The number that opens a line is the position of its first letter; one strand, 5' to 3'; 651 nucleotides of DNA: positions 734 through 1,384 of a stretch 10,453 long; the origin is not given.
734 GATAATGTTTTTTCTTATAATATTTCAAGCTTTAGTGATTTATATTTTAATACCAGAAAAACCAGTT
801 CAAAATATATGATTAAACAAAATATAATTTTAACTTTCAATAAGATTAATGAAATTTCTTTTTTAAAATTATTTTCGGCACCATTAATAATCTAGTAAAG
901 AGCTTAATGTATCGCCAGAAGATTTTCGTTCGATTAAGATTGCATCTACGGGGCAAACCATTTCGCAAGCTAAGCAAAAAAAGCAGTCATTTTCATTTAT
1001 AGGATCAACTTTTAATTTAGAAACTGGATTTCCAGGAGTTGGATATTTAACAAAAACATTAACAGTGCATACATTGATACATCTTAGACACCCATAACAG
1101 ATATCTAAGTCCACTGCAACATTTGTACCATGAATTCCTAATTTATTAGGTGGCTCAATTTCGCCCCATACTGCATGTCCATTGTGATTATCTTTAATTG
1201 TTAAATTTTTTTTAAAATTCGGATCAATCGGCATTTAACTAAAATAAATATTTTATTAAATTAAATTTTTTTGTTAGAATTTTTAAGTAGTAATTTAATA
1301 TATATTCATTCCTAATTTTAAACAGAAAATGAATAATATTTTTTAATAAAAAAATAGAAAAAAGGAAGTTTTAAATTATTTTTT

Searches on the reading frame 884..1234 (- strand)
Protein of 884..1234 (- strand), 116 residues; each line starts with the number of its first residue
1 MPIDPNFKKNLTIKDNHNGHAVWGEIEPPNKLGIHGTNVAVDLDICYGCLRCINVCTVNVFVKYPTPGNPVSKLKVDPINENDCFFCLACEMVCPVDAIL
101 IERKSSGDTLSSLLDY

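Call 6: search_protein_families(library=pfam, proteins=[window:884-1234:-], max_evalue=0.01)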
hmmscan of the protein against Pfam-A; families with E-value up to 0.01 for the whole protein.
window:884-1234:- (116 aa): 12 families
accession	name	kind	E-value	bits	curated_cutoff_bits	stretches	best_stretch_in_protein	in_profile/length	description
PF12838.12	Fer4_7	-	4.4e-10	40.3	27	2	46-98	2-52/52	4Fe-4S dicluster domain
PF00037.32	Fer4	-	9.1e-10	38.4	21.1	2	78-99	2-23/24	4Fe-4S binding domain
PF25160.1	LdpA_Fe-S-bd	-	1.8e-08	34.5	27.6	1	39-59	21-41/49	LdpA Fe-S cluster-binding domain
PF13187.11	Fer4_9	-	3.1e-07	30.7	27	1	46-99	2-52/52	4Fe-4S dicluster domain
PF14697.11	Fer4_21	-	9.4e-07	29.3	35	1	78-99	35-57/59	4Fe-4S dicluster domain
PF13237.11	Fer4_10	-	1.4e-05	25.4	25.5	1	40-95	3-53/53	4Fe-4S dicluster domain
PF12837.12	Fer4_6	-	0.00012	22.3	25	1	39-61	2-24/24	4Fe-4S binding domain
PF12797.12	Fer4_2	-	0.00013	22.1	24.5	1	39-57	3-21/22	4Fe-4S binding domain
PF13484.11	Fer4_16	-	0.00028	22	30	0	46-64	2-20/66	4Fe-4S double cluster binding domain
PF12798.12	Fer4_3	-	0.00047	21.2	27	0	84-98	1-15/15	4Fe-4S binding domain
PF13183.11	Fer4_8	-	0.0044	18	27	0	43-97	2-67/68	4Fe-4S dicluster domain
PF17179.9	Fer4_22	-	0.0075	17.5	27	0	40-59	75-94/95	4Fe-4S dicluster domain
